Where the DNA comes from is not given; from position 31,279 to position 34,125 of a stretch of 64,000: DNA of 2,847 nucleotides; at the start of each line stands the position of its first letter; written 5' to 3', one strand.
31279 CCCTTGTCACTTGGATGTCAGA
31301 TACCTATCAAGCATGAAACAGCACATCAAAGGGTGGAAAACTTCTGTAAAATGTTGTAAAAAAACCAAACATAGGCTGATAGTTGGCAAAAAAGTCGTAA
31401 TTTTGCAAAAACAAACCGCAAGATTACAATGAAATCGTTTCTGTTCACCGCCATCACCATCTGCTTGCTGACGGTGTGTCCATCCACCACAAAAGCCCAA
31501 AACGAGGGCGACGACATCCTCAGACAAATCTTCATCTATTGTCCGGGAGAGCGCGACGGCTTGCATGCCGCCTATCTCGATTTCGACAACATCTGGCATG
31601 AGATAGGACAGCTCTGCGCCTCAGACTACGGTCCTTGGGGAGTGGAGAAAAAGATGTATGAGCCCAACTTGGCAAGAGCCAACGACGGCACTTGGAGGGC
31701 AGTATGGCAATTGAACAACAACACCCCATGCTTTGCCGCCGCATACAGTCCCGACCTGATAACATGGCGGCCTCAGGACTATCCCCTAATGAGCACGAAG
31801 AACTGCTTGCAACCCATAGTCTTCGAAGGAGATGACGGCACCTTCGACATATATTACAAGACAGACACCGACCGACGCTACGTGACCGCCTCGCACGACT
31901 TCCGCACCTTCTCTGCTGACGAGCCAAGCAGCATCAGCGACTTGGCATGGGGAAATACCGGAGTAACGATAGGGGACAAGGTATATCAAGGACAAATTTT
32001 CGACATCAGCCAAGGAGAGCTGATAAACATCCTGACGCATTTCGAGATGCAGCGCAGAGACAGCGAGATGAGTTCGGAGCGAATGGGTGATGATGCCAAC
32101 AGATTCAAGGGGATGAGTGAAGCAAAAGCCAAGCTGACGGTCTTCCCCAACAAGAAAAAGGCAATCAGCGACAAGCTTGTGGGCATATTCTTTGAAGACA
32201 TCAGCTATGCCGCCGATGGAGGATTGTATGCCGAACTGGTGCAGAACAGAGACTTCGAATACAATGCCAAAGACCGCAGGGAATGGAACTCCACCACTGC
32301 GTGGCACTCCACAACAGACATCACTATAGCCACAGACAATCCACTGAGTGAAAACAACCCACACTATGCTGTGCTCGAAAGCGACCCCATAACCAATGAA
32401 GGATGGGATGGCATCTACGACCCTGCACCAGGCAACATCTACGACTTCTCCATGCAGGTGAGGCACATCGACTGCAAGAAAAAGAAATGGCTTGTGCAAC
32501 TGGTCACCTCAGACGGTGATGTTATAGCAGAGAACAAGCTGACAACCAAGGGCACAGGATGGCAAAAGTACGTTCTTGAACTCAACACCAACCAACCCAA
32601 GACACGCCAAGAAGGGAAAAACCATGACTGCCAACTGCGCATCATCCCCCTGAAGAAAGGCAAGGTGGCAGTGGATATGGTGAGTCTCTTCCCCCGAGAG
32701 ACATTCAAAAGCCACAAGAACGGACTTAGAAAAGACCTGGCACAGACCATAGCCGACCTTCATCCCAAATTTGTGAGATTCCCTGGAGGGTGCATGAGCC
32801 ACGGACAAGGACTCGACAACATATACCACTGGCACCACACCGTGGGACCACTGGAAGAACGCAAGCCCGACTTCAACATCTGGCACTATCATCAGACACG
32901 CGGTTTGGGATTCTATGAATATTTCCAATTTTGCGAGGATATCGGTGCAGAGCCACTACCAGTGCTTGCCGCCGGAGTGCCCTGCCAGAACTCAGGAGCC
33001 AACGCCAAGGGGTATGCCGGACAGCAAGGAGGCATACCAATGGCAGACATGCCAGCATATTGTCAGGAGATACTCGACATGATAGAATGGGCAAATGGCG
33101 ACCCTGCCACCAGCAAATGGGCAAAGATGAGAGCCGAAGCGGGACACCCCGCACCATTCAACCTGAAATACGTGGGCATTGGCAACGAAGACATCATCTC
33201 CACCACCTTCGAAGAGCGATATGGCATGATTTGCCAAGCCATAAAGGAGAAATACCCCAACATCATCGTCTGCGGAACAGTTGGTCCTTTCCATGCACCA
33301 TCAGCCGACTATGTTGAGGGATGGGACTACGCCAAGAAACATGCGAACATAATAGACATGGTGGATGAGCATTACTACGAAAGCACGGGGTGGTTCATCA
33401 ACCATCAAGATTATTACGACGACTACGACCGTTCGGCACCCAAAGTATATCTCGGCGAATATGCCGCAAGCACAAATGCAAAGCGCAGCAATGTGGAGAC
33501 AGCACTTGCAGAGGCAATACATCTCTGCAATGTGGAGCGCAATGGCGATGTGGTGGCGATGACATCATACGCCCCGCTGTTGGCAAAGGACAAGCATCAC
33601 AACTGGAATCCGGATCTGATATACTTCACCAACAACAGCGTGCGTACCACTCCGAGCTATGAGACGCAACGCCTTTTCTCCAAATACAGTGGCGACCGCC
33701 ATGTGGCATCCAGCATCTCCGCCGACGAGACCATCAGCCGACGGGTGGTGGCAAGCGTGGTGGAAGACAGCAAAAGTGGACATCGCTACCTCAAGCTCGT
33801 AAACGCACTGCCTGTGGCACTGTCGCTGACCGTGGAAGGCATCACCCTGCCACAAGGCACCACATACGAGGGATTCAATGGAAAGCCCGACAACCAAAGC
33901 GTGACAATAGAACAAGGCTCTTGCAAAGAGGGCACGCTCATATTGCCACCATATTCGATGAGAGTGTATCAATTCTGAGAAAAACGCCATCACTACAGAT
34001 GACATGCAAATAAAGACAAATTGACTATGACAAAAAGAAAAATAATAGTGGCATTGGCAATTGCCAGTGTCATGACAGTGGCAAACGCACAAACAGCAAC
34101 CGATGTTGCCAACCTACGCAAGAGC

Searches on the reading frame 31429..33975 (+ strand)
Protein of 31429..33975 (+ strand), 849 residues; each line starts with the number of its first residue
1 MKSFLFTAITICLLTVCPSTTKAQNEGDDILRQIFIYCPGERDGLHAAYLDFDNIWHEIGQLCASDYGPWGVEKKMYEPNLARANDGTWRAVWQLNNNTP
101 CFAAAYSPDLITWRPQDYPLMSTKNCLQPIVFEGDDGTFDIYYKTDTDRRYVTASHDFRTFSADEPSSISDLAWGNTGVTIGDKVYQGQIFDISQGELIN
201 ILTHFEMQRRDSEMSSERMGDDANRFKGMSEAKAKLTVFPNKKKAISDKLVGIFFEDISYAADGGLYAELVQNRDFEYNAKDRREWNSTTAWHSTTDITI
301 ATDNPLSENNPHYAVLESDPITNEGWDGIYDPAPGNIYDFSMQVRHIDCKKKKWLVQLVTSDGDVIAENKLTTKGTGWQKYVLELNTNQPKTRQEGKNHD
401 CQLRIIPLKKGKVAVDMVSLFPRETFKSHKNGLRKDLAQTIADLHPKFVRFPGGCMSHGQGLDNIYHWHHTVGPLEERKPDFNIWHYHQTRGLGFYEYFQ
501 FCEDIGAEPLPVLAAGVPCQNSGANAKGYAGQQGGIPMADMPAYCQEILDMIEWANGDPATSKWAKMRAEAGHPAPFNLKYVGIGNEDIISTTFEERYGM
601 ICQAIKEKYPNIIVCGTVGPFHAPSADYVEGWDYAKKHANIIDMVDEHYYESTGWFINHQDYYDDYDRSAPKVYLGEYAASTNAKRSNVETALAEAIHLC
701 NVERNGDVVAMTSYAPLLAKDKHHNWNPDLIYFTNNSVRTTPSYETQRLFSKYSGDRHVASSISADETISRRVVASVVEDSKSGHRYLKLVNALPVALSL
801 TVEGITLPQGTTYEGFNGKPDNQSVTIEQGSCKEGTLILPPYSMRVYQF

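Call 71: search_protein_families(library=pfam, proteins=[window:31429-33975:+], max_evalue=0.00001)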
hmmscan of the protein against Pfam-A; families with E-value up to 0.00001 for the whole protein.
window:31429-33975:+ (849 aa): 3 families
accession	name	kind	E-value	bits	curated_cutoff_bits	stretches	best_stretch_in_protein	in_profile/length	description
PF22848.2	ASD1_dom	-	7.2e-116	386.3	22.2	1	439-679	1-239/239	Alpha-L-arabinofuranosidase 1 domain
PF06964.18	Alpha-L-AF_C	-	6.2e-18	66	27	1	676-843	1-165/165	Alpha-L-arabinofuranosidase C-terminal domain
PF22847.2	BT_3657-like_N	-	1.5e-12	48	27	1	41-121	36-118/168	Arabinosidase BT_3657-like, N-terminal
